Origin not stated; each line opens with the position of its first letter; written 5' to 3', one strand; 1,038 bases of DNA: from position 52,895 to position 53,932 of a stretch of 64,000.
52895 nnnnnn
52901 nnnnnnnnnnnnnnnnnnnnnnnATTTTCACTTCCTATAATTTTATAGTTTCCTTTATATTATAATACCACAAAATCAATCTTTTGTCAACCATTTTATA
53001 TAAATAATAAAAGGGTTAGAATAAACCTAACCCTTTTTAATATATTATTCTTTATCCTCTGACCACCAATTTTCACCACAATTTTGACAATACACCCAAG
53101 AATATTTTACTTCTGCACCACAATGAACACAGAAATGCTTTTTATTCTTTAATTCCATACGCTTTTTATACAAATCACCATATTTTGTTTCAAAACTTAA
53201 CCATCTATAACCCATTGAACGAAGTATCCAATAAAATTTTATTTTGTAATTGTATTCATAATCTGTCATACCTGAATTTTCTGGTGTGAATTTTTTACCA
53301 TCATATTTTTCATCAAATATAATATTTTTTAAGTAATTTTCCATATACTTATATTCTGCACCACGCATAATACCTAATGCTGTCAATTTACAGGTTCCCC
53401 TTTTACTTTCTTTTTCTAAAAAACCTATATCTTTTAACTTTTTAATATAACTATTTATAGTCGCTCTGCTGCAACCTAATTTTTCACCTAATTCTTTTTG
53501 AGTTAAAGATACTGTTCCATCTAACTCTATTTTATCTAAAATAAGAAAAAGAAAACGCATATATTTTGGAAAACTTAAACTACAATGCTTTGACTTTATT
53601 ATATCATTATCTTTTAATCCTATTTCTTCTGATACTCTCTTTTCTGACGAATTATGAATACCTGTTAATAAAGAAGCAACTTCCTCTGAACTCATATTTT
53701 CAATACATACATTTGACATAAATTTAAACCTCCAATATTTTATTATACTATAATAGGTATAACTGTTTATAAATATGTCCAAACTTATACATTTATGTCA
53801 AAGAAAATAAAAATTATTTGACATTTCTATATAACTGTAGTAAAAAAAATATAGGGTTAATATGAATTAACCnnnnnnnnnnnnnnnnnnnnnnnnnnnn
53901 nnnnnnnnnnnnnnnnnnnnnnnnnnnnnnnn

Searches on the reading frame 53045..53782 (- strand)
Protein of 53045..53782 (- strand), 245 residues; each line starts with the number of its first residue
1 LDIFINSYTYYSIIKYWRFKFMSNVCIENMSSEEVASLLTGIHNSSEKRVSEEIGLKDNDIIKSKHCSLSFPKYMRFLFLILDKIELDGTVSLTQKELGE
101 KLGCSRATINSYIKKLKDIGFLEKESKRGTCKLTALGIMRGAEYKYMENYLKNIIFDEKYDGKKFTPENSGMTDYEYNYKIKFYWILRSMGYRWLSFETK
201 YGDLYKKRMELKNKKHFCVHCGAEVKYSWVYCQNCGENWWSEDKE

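Call 13: search_protein_families(library=phrogs, proteins=[window:53045-53782:-], max_evalue=0.001)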
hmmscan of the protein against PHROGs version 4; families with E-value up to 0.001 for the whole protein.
window:53045-53782:- (245 aa): 8 families
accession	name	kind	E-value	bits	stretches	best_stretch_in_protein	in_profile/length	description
phrog_1098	-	DNA, RNA and nucleotide metabolism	2.9e-06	27.3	1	70-132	15-79/546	HTH DNA binding protein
phrog_428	-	DNA, RNA and nucleotide metabolism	3.3e-06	27.5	1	84-214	119-243/455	replication initiation protein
phrog_186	-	DNA, RNA and nucleotide metabolism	6.4e-06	27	1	70-159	38-116/308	DnaD-like helicase loader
phrog_6336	-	unknown function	4.8e-05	24.6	1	91-134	27-70/81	-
phrog_8102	-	DNA, RNA and nucleotide metabolism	5.5e-05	23.4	1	74-130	42-96/337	replication initiation protein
phrog_270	-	DNA, RNA and nucleotide metabolism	0.00012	22.6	1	93-132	68-107/383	replication initiation protein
phrog_8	-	transcription regulation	0.00019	22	1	93-123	90-122/346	transcriptional regulator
phrog_3855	-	DNA, RNA and nucleotide metabolism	0.00056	21.3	0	93-125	80-112/115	HTH DNA binding protein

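Call 23: search_protein_families(library=pfam, proteins=[window:53045-53782:-], max_evalue=1)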
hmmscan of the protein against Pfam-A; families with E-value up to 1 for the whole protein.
window:53045-53782:- (245 aa): 36 families (the best 25 are shown)
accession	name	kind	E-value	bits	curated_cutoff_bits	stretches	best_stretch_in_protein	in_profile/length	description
PF08279.18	HTH_11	-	3.5e-08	33.7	25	1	93-129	16-53/55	HTH domain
PF13412.12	HTH_24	-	2.4e-06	27.5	21.9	1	92-122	17-47/48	Winged helix-turn-helix DNA-binding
PF05732.17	RepL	-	1.6e-05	24.9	20.3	1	74-145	57-127/164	Firmicute plasmid replication protein (RepL)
PF01047.28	MarR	-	2.3e-05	24.6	24.6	1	92-126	17-51/59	MarR family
PF13545.12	HTH_Crp_2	-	3e-05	24.3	27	1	90-127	20-57/70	Crp-like helix-turn-helix domain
PF25213.1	HVO_A0261_N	-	4.2e-05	23.8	35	1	92-143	24-73/86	HVO_A0261 N-terminal domain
PF08280.17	HTH_Mga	-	0.0001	22.6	23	1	88-119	16-46/59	M protein trans-acting positive regulator (MGA) HTH domain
PF12802.13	MarR_2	-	0.00013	22.4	27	1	85-126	14-54/61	MarR family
PF01381.28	HTH_3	-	0.00043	20.7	23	1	93-115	10-32/55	Helix-turn-helix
PF13240.11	Zn_Ribbon_1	-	0.00048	20.3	25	1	217-236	1-20/23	zinc-ribbon domain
PF01978.25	TrmB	-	0.0006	20.1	25.6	1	93-128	23-58/68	Sugar-specific transcriptional regulator TrmB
PF13730.12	HTH_36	-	0.00066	19.9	25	1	94-122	27-55/55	Helix-turn-helix domain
PF12773.13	DZR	-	0.00099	19.7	27.3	1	215-236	24-45/45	Double zinc ribbon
PF08281.18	Sigma70_r4_2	-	0.0027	17.8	25.7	1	93-115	27-49/54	Sigma-70, region 4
PF01325.25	Fe_dep_repress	-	0.0032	18.1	26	1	91-129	21-59/60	Iron dependent repressor, N-terminal DNA binding domain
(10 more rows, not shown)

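Call 37: search_protein_families(library=padloc, proteins=[window:53045-53782:-], max_evalue=0.001)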
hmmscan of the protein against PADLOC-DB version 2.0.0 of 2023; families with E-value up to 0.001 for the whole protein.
window:53045-53782:- (245 aa): 9 families
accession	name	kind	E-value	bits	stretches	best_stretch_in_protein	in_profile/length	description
PDLC01434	CasR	-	4.7e-07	27.9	1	49-139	106-188/191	"CAS-I,CAS-II,CAS-III,CAS-IV,CAS-V,CAS-VI; associated_signaling"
PDLC01044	Csa3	-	3.5e-06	25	1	46-138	108-191/194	Type I-A associated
PDLC01268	CasR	-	6.4e-06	24.2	1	48-136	107-179/179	"CAS-I,CAS-II,CAS-III,CAS-IV,CAS-V,CAS-VI; associated_signaling"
PDLC01879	CARF3--CARF_TM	-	7.6e-06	23.7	1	88-139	168-215/222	-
PDLC01850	CARF3--CARF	-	7.9e-06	23.9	1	91-138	158-205/209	-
PDLC01866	CARF3--CARF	-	0.00027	19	1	88-137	149-200/207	-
PDLC04133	mad1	-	0.00032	18.9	1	93-116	6-29/60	mads_1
PDLC01853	CARF3--CARF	-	0.00043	18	1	82-129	144-191/209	-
PDLC01849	CARF3--CARF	-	0.00051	17.8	0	82-127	144-186/197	-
